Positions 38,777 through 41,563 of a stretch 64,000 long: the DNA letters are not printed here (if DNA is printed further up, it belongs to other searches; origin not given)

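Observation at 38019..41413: Orphan glycyl-radical enzyme plus activase cassette of unassignable substrate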

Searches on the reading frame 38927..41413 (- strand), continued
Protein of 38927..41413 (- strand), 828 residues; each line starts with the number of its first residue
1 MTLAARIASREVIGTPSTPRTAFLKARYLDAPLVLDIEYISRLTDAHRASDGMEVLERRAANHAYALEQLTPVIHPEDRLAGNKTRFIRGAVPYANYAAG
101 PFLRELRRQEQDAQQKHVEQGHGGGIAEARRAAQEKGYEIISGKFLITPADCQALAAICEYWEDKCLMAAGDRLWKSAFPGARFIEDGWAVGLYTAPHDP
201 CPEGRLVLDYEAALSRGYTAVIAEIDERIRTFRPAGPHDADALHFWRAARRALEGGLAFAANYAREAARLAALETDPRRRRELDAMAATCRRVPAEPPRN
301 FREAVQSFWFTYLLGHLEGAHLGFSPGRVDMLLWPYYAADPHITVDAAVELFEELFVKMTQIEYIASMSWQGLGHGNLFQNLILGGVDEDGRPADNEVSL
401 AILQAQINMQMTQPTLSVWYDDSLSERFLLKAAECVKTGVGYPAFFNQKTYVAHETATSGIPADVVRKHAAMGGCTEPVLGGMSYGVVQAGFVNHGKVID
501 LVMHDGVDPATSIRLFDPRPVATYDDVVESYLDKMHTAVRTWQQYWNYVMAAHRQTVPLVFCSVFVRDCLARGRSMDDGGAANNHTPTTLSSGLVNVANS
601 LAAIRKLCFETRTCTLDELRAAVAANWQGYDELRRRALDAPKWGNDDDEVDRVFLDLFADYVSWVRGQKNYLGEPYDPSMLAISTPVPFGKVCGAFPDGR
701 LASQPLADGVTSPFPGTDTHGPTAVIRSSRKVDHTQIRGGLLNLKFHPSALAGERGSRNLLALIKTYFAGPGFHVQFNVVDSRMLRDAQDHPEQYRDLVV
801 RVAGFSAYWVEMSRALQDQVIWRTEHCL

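Call 45: predict_structure(alignment_id=A1)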
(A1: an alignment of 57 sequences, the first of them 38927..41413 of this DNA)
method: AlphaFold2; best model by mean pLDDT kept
length: 828 residues; sequences in the alignment: 57
mean_pLDDT: 84.6   pTM: 0.89
mean pLDDT of the five models: 84.6, 83.5, 82.5, 82.1, 81.3
residues with pLDDT >= 90: 464; 70-90: 226; 50-70: 84; < 50: 54
segments of 3 or more residues with pLDDT < 50: 1-9, 113-117, 119-123, 367-376, 686-690, 706-719
pLDDT, mean of each block of 10 residues (from residue 1): 37 83 90 89 96 94 97 95 89 84 75 48 60 86 83 94 90 92 91 67 75 97 97 83 96 98 98 97 98 98 98 87 81 97 96 93 58 50 93 97 94 85 96 86 87 95 96 82 80 86 90 91 95 97 92 91 95 93 89 87 96 95 93 90 84 95 95 92 56 75 55 41 78 91 77 88 91 83 75 61 53 61 59
secondary structure, 60 per line:
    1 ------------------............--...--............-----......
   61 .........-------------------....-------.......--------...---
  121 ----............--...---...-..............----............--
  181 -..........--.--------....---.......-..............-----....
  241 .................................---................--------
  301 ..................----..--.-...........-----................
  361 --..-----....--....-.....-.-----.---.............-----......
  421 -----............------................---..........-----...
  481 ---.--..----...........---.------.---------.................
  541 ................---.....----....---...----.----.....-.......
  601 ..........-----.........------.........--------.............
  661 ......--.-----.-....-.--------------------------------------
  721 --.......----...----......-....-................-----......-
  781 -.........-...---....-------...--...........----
elements in order (helices of 4 or more, strands of 3 or more residues): H19-30 E33-35 H38-49 H55-69 E89-92 H100-106 H125-136 E139-141 E145-147 H149-162 H167-178 H182-191 E203-206 H210-216 H218-231 H237-273 H277-292 H301-318 H329-339 H345-360 H370-373 H376-379 E381-385 H397-409 E415-420 H426-437 E444-447 H448-459 H463-469 E470-472 E478-480 H495-503 H524-556 H560-564 H569-572 E588-592 H594-610 H616-624 H631-639 H648-666 E677-680 H723-729 E741-746 H748-751 H753-768 E774-779 H782-790 H798-801 H814-824

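Call 48: fold_search(model_id=the predicted structure, library=pdb)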
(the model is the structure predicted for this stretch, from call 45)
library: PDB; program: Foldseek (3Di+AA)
matches with E <= 10: 175; with E <= 0.001: 72
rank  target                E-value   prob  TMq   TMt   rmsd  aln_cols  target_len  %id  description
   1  1r8w_A                1.2e-50  1.00  0.85  0.90   3.7       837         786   29  Native structure of the B12-independent glycerol dehydratase from clostridium butyricum (released 2004-06-01)
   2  9rcp_B                5.5e-50  1.00  0.86  0.90   3.3       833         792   30  1,2-propanediol dehydratase with 0.1 % 1,3-propanediol additive (released 2025-06-11)
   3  9rco_A                3.1e-49  1.00  0.86  0.89   3.3       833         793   30  1,2-propanediol dehydratase with 0.1 % glycerol additive (released 2025-06-11)
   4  2y8n_A                8.3e-49  1.00  0.86  0.82   4.1       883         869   28  Crystal structure of glycyl radical enzyme (released 2011-09-21)
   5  5i2g_A                1.6e-48  1.00  0.86  0.90   3.8       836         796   30  1,2-propanediol Dehydration in Roseburia inulinivorans; Structural Basis for Substrate and Enantiomer Selectivity (released 2016-06-01)
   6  9rcq_A                1.8e-48  1.00  0.86  0.88   3.3       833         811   30  1,2-propanediol dehydratase with no ligand additives (released 2025-06-11)
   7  5i2g_B                1.8e-48  1.00  0.86  0.89   3.7       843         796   30  1,2-propanediol Dehydration in Roseburia inulinivorans; Structural Basis for Substrate and Enantiomer Selectivity (released 2016-06-01)
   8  2yaj_C                2.8e-48  1.00  0.86  0.82   4.1       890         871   28  CRYSTAL STRUCTURE OF GLYCYL RADICAL ENZYME with bound substrate (released 2011-09-21)
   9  9rcp_C                9.7e-48  1.00  0.85  0.89   3.6       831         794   30  1,2-propanediol dehydratase with 0.1 % 1,3-propanediol additive (released 2025-06-11)
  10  5i2a_A                3.3e-46  1.00  0.85  0.85   4.1       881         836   29  1,2-propanediol Dehydration in Roseburia inulinivorans; Structural Basis for Substrate and Enantiomer Selectivity (released 2016-06-01)
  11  7vua_A                5.4e-46  1.00  0.85  0.90   3.4       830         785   26  Anaerobic hydroxyproline degradation involving C-N cleavage by a glycyl radical enzyme (released 2022-06-01)
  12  9f3x_C                8.0e-46  1.00  0.86  0.90   3.2       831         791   28  CutC choline lyase in complex with cyclopropylcholine (released 2024-05-08)
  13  6nd3_D                1.4e-45  1.00  0.85  0.89   3.3       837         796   28  wild-type choline TMA lyase in complex with betaine aldehyde (released 2019-01-16)
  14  5fau_B                2.0e-45  1.00  0.84  0.87   3.8       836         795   28  wild-type choline TMA lyase in complex with choline (released 2016-09-28)
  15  6vue_A                2.3e-45  1.00  0.84  0.87   4.5       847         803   28  wild-type choline TMA lyase in complex with 1-methyl-1,2,3,6-tetrahydropyridin-3-ol (released 2020-11-04)
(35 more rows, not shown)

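Call 49: search_protein_representatives(protein=window:38927-41413:-)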
Query: 828 residues. Proteins with E-value up to 0.001 (for the whole library): 7758; up to 1e-10: 4359; up to 1e-30: 1851. The best 150 are listed.
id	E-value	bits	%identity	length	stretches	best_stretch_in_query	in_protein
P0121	0.0e+00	1105.7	59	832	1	8-828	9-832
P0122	4.9e-187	640.2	41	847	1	17-824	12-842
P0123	1.8e-186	638.3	41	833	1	6-826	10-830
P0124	3.9e-185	633.9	40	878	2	11-635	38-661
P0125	2.4e-181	621.4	53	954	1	225-826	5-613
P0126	1.7e-172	592.0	71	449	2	399-754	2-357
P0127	6.3e-153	527.3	60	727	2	255-632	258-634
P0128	1.1e-152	526.6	66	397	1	4-356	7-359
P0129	4.7e-151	521.1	37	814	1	4-826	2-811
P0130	1.1e-149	516.6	36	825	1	4-825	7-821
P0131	8.4e-149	513.7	39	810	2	147-827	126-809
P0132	6.0e-148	510.9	37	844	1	6-826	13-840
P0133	2.7e-147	508.7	38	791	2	151-826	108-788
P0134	4.9e-145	501.2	39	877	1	7-826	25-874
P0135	2.8e-133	462.4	37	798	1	154-825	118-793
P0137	5.9e-130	451.3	35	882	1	8-826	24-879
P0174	3.2e-110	386.1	33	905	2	20-627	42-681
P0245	7.9e-100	351.7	38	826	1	243-827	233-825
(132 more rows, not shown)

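Call 52: search_protein_families(library=ncbifam, proteins=[P0121, P0122, P0123, P0124, P0129, P0130, P0132, P0134, P0137, P0174], max_evalue=1e-150)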
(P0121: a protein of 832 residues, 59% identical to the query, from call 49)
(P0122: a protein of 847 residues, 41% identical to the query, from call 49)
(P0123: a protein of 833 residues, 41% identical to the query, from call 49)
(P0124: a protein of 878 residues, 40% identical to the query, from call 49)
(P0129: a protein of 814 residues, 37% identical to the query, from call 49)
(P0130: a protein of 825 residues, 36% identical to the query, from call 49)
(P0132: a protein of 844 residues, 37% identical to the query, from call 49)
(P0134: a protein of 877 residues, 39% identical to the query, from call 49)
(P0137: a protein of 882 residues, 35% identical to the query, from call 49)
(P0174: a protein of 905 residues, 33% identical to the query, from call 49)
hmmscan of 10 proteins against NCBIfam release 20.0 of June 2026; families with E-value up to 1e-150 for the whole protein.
P0121 (832 aa): 3 families
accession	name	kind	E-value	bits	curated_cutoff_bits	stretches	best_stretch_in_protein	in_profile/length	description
NF033718.1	indole_decarb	equivalog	1e-237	791.5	1100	1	9-830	22-866/868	indoleacetate decarboxylase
NF033715.1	glycyl_HPDL_Lrg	equivalog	7.1e-159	530.4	1150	0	12-631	31-678/901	4-hydroxyphenylacetate decarboxylase large subunit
TIGR01774.1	PFL2-3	subfamily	1.6e-156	522.8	678.2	0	145-832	101-786/786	formate C-acetyltransferase/glycerol dehydratase family glycyl radical enzyme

P0122 (847 aa): 1 family
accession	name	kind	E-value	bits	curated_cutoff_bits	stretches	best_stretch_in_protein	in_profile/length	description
NF033718.1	indole_decarb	equivalog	4.7e-152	508.1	1100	0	12-842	31-864/868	indoleacetate decarboxylase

P0123 (833 aa): 6 families
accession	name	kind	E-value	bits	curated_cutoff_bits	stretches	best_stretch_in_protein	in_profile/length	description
NF033718.1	indole_decarb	equivalog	3e-225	750.3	1100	1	11-831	21-867/868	indoleacetate decarboxylase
TIGR01774.1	PFL2-3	subfamily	4.9e-173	577.4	678.2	1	22-830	3-784/786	formate C-acetyltransferase/glycerol dehydratase family glycyl radical enzyme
NF033715.1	glycyl_HPDL_Lrg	equivalog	3.6e-168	561.1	1150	1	9-832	25-901/901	4-hydroxyphenylacetate decarboxylase large subunit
NF043068.1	glycl_HYPD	equivalog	2e-157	525.6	1100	1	22-830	1-782/784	trans-4-hydroxy-L-proline dehydratase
NF048011.1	SfplDhtHpsGDes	equivalog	5.2e-156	521.2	1000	1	4-831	4-820/821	(2S)-3-sulfopropanediol dehydratase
TIGR04394.1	choline_CutC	equivalog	2.9e-152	509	1050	1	22-831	2-787/789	choline trimethylamine-lyase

P0124 (878 aa): 2 families
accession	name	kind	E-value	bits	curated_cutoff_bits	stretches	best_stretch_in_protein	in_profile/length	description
NF033718.1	indole_decarb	equivalog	0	1187.7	1100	1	18-875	3-868/868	indoleacetate decarboxylase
NF033715.1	glycyl_HPDL_Lrg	equivalog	2.6e-213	710.5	1150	1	29-875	22-901/901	4-hydroxyphenylacetate decarboxylase large subunit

P0129 (814 aa): 3 families
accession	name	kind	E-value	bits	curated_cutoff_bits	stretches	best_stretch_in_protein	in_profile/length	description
NF033718.1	indole_decarb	equivalog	1.3e-202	675.3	1100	0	5-615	21-646/868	indoleacetate decarboxylase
TIGR01774.1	PFL2-3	subfamily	5e-172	574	678.2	1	17-811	4-784/786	formate C-acetyltransferase/glycerol dehydratase family glycyl radical enzyme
NF033715.1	glycyl_HPDL_Lrg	equivalog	8.7e-151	503.6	1150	0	5-612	27-678/901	4-hydroxyphenylacetate decarboxylase large subunit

P0130 (825 aa): 2 families
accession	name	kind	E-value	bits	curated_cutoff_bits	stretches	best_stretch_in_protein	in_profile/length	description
NF033718.1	indole_decarb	equivalog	3.4e-192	640.9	1100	1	8-823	19-867/868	indoleacetate decarboxylase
TIGR01774.1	PFL2-3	subfamily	8.5e-170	566.7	678.2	1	21-821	3-783/786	formate C-acetyltransferase/glycerol dehydratase family glycyl radical enzyme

P0132 (844 aa): 3 families
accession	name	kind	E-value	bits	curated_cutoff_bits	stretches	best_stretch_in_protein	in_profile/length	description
NF033718.1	indole_decarb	equivalog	9.3e-207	689.1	1100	1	7-841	14-867/868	indoleacetate decarboxylase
TIGR01774.1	PFL2-3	subfamily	2.6e-160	535.3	678.2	1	31-839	9-783/786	formate C-acetyltransferase/glycerol dehydratase family glycyl radical enzyme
NF033715.1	glycyl_HPDL_Lrg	equivalog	4.1e-154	514.6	1150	0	10-841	23-900/901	4-hydroxyphenylacetate decarboxylase large subunit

P0134 (877 aa): 2 families
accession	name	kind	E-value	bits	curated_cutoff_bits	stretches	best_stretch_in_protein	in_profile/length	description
NF033715.1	glycyl_HPDL_Lrg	equivalog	5.4e-271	901.4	1150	1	20-876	22-901/901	4-hydroxyphenylacetate decarboxylase large subunit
NF033718.1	indole_decarb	equivalog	3.9e-252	839.2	1100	1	16-875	9-867/868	indoleacetate decarboxylase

P0137 (882 aa): 2 families
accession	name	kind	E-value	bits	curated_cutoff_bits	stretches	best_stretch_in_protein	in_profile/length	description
NF033715.1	glycyl_HPDL_Lrg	equivalog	4.2e-281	934.9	1150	1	11-880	14-900/901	4-hydroxyphenylacetate decarboxylase large subunit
NF033718.1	indole_decarb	equivalog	1.7e-220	734.5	1100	1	21-880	19-867/868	indoleacetate decarboxylase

P0174 (905 aa): 2 families
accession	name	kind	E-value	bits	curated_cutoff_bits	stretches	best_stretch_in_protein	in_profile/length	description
NF033715.1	glycyl_HPDL_Lrg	equivalog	0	1725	1150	1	4-903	1-900/901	4-hydroxyphenylacetate decarboxylase large subunit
NF033718.1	indole_decarb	equivalog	5e-223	742.9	1100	1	27-903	18-867/868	indoleacetate decarboxylase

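Call 60: find_encoding_contigs(protein=P0001, flank=10000, max_places=4)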
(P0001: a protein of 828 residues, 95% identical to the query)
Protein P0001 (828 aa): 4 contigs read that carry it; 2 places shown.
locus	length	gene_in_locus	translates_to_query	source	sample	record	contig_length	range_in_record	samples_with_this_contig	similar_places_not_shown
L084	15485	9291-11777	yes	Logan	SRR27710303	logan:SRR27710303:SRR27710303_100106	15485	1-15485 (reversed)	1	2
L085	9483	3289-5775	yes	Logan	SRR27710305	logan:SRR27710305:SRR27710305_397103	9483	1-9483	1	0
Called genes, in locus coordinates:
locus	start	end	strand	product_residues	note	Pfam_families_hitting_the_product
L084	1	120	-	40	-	?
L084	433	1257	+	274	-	-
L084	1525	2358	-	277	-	-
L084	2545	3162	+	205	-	PF07638:Sigma70_ECF (weak), PF04542:Sigma70_r2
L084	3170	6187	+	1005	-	PF00069:Pkinase, PF07714:PK_Tyr_Ser-Thr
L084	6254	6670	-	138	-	PF20795:DUF6841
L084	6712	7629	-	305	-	PF00092:VWA, PF13519:VWA_2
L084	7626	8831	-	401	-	PF14559:TPR_19 (faint), PF07719:TPR_2 (faint), PF13428:TPR_14 (faint)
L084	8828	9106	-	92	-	-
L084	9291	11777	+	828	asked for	PF02901:PFL-like, PF01228:Gly_radical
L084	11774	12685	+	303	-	PF13353:Fer4_12, PF04055:Radical_SAM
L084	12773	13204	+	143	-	-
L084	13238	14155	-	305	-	PF04227:Indigoidine_A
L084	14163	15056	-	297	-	PF00294:PfkB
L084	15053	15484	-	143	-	?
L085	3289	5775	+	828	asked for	PF02901:PFL-like, PF01228:Gly_radical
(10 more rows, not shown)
